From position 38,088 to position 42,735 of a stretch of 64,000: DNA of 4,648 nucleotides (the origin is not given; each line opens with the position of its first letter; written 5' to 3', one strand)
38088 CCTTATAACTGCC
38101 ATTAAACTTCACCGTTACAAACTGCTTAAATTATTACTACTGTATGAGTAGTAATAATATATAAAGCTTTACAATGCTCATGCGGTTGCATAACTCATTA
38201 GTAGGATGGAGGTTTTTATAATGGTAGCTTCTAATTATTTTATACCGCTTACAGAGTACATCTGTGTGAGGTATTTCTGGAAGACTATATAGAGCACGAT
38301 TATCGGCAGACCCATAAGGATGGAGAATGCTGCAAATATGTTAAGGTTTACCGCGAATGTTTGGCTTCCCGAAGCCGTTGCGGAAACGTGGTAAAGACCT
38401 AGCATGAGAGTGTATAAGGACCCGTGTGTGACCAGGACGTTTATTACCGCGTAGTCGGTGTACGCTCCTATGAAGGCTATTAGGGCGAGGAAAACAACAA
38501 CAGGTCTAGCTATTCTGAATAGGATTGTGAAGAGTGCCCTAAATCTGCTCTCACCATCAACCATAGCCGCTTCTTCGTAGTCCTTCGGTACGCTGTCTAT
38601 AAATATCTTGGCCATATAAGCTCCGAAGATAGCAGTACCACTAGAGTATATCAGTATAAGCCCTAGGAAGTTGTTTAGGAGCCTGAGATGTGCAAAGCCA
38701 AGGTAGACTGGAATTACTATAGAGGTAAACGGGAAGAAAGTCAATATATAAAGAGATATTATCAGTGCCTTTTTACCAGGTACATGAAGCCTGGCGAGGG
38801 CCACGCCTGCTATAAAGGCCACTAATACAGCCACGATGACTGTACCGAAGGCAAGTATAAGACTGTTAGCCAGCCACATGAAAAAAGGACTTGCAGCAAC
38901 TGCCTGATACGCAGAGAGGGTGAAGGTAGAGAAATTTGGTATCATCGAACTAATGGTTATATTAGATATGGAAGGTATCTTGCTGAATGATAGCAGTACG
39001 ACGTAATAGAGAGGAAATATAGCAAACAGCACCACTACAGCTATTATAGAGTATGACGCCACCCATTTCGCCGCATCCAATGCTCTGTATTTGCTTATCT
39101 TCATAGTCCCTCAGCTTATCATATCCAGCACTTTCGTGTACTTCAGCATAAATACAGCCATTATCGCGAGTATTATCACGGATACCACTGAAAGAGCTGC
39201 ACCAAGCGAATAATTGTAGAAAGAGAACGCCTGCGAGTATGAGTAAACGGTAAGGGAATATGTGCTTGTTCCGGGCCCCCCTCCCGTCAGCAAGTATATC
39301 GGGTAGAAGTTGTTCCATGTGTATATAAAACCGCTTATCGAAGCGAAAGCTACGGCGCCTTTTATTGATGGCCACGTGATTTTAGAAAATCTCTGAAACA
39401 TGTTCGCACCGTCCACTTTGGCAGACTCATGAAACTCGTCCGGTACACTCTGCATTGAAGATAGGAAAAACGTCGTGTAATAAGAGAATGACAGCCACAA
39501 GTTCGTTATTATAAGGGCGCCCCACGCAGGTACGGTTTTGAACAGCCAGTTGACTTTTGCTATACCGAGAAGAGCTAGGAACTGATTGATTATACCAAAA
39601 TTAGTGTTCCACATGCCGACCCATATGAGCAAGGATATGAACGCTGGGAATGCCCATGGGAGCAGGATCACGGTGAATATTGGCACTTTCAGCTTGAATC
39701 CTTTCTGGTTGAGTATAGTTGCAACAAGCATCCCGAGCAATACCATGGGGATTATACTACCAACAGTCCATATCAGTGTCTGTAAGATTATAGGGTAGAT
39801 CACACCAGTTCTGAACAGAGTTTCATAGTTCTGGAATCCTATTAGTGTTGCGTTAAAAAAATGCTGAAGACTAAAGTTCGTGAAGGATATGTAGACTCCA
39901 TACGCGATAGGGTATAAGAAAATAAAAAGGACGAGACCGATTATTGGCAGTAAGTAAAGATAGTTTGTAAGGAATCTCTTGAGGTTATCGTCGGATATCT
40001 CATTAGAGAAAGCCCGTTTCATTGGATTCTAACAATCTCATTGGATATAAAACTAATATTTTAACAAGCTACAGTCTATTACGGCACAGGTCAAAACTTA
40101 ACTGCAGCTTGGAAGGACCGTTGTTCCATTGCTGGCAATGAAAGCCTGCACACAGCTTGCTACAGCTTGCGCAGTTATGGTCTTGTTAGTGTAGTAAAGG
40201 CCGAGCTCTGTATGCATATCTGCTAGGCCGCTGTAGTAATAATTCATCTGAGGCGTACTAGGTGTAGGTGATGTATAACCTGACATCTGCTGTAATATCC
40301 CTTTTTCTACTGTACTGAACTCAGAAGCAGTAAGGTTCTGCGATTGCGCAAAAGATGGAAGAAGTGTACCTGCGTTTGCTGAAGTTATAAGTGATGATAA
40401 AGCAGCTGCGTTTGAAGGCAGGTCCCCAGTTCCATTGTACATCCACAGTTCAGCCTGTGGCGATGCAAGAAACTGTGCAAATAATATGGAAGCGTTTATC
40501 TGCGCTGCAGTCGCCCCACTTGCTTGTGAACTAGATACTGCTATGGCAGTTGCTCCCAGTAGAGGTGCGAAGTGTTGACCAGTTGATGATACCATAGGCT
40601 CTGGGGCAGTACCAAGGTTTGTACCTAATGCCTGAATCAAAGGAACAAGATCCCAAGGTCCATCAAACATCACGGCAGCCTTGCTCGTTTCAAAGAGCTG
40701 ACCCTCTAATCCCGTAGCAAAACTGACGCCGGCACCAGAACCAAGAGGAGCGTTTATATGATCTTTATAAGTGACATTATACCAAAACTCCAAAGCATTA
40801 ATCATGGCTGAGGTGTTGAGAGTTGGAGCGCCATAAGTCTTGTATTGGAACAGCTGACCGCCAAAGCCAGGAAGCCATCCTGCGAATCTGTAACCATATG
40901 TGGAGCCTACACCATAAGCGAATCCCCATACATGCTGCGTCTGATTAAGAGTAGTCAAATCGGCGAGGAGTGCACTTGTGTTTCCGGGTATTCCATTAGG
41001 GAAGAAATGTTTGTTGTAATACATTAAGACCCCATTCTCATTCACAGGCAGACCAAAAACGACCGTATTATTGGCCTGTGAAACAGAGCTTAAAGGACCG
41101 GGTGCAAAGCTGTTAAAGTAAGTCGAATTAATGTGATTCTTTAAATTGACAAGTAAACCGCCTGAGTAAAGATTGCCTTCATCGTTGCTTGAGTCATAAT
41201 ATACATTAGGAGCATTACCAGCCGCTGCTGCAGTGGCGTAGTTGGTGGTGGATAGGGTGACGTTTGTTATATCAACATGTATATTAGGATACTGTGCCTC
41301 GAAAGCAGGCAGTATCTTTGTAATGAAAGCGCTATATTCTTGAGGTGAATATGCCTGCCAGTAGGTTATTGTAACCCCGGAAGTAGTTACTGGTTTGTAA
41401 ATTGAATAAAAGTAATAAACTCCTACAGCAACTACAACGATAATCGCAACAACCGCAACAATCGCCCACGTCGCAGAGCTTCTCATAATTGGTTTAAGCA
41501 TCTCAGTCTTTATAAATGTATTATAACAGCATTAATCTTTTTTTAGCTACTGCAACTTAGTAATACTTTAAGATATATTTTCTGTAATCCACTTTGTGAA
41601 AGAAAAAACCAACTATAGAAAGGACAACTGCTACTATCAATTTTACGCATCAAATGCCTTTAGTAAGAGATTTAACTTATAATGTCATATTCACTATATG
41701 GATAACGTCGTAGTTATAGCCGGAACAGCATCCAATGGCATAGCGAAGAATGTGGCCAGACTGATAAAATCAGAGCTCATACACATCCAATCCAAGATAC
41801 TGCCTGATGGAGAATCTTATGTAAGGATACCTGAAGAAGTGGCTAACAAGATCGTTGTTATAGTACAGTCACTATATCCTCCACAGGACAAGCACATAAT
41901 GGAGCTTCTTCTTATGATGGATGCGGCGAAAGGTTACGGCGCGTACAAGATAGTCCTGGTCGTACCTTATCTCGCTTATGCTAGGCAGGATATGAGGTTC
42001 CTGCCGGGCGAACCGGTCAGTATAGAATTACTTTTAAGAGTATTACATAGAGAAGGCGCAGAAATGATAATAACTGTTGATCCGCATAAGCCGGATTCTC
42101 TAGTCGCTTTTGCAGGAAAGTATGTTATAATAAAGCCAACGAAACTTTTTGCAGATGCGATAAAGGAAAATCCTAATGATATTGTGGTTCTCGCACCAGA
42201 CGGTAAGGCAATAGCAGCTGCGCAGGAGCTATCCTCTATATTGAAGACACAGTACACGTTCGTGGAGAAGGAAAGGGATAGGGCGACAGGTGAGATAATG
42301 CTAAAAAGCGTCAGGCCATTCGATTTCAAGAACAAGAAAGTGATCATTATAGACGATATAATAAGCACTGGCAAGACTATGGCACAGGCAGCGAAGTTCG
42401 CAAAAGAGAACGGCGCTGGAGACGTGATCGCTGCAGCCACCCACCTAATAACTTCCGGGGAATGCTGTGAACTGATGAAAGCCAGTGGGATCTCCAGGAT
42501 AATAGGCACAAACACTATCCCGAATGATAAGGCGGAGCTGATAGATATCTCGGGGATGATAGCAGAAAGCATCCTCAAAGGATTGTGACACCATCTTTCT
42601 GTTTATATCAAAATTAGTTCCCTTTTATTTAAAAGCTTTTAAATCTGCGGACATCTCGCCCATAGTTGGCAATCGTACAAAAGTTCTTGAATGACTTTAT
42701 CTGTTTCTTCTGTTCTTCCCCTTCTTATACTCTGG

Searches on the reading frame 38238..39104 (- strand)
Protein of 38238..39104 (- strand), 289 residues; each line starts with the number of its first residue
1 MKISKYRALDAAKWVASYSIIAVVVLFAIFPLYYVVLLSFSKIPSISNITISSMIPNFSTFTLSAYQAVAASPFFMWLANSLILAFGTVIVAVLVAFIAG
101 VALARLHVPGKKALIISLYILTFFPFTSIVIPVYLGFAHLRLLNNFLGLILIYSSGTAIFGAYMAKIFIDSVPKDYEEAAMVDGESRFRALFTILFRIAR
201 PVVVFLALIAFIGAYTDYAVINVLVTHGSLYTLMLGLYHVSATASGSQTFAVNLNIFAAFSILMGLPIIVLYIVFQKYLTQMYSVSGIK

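Call 43: search_protein_families(library=pfam, proteins=[window:38238-39104:-], max_evalue=0.0001)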
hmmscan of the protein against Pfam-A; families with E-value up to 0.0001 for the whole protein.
window:38238-39104:- (289 aa): 1 family
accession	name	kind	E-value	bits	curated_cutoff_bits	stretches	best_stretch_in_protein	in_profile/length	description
PF00528.27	BPD_transp_1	-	1.4e-12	48.1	26.4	1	97-280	2-179/184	Binding-protein-dependent transport system inner membrane component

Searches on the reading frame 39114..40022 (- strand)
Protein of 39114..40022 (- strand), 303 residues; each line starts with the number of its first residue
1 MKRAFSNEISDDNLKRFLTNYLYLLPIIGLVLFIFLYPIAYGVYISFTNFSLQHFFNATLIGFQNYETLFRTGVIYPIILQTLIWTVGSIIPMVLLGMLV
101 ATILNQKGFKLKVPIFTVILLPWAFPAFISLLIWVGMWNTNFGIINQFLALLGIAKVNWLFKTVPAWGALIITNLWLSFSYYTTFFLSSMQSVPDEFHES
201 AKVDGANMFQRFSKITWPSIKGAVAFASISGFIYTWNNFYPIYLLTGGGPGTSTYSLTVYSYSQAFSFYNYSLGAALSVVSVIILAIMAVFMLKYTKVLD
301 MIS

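Call 21: search_protein_families(library=pfam, proteins=[window:39114-40022:-], max_evalue=0.00001)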
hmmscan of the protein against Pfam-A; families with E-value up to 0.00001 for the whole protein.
window:39114-40022:- (303 aa): 1 family
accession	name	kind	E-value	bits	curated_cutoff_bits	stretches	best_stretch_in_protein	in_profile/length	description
PF00528.27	BPD_transp_1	-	4.3e-16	59.6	26.4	1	94-290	2-169/184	Binding-protein-dependent transport system inner membrane component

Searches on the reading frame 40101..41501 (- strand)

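Call 21: search_protein_families(library=pfam, proteins=[window:40101-41501:-], max_evalue=0.00001)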
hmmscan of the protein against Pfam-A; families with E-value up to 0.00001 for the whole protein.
window:40101-41501:- (467 aa): 2 families
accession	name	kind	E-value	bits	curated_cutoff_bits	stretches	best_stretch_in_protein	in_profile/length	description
PF13416.11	SBP_bac_8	-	3.3e-18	66.9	27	1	66-369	5-267/279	Bacterial extracellular solute-binding protein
PF01547.30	SBP_bac_1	-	2.8e-14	54.3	26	1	54-350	5-305/307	Bacterial extracellular solute-binding protein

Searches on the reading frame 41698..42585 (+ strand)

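Call 43: search_protein_families(library=pfam, proteins=[window:41698-42585:+], max_evalue=0.0001)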
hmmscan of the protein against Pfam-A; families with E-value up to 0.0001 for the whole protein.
window:41698-42585:+ (296 aa): 3 families
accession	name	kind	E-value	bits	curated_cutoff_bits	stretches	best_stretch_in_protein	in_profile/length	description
PF13793.12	Pribosyltran_N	-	7.2e-29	100.5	25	1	5-120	2-117/117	N-terminal domain of ribose phosphate pyrophosphokinase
PF00156.33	Pribosyltran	-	8e-15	54.9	26.3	1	148-249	16-124/158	Phosphoribosyl transferase domain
PF14572.12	Pribosyl_synth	-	2.2e-13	51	27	1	211-292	82-170/184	Phosphoribosyl synthetase-associated domain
